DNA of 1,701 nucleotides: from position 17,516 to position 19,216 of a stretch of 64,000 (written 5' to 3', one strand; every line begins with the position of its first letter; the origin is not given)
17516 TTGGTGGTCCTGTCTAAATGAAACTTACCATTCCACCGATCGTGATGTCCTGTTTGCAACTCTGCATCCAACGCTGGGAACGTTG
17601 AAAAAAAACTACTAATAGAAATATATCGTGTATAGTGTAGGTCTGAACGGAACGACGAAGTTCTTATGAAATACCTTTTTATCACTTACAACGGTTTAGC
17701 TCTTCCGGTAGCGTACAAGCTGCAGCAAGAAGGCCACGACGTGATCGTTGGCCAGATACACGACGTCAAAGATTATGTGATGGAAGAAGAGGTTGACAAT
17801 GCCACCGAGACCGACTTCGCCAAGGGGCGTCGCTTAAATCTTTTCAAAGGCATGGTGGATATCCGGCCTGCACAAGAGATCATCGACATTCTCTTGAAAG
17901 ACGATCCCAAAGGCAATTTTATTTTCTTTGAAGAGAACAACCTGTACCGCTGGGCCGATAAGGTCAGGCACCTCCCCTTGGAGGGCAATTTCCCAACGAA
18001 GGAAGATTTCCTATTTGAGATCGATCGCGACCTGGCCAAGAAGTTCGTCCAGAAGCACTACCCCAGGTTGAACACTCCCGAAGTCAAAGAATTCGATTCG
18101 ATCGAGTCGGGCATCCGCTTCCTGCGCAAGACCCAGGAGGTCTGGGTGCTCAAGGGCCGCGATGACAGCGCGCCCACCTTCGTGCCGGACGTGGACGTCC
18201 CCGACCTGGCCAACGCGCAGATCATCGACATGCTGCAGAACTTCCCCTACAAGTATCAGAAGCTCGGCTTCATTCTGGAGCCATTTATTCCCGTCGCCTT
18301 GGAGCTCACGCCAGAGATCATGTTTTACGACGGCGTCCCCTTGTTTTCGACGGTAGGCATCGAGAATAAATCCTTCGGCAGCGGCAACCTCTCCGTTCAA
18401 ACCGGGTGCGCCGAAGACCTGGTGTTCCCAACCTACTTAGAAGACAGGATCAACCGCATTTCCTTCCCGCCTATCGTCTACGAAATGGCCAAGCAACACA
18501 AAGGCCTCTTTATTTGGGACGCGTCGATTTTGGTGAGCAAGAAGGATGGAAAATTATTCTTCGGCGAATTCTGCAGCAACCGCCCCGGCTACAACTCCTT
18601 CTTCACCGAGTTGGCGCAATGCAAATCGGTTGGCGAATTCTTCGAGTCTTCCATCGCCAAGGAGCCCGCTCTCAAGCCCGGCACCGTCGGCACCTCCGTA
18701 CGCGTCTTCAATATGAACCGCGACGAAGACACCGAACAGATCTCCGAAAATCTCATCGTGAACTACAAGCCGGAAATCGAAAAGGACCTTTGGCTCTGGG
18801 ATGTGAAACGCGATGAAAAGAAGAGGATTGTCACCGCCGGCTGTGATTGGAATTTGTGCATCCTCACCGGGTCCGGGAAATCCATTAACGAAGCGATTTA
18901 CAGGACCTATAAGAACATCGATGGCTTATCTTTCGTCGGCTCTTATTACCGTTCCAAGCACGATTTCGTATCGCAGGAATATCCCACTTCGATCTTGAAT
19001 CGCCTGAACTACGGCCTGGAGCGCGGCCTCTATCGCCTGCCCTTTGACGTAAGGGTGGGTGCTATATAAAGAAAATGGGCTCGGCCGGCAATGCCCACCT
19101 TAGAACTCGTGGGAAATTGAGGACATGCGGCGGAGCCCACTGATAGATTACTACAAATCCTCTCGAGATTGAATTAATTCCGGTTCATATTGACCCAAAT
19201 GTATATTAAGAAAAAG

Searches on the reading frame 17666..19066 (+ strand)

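Call 3: search_protein_families(library=pfam, proteins=[window:17666-19066:+], max_evalue=1)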
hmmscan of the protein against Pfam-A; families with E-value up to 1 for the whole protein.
window:17666-19066:+ (467 aa): 1 family
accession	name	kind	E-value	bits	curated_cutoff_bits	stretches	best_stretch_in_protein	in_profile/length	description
PF02843.22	GARS_C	-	0.05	14.4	34.8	1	385-430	44-87/92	Phosphoribosylglycinamide synthetase, C domain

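Call 4: search_protein_families(library=padloc, proteins=[window:17666-19066:+], max_evalue=1)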
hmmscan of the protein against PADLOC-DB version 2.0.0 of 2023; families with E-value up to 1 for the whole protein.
window:17666-19066:+ (467 aa): 0 families

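Call 5: search_protein_families(library=phrogs, proteins=[window:17666-19066:+], max_evalue=1)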
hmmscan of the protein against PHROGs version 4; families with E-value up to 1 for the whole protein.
window:17666-19066:+ (467 aa): 0 families

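Call 24: search_protein_families(library=ncbifam, proteins=[window:17666-19066:+], max_evalue=1)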
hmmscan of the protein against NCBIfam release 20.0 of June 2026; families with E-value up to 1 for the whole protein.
window:17666-19066:+ (467 aa): 1 family
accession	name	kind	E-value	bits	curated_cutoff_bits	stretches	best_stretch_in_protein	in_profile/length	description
TIGR00877.1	purD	equivalog_domain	0.0077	15.1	288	0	384-430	373-417/425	phosphoribosylamine--glycine ligase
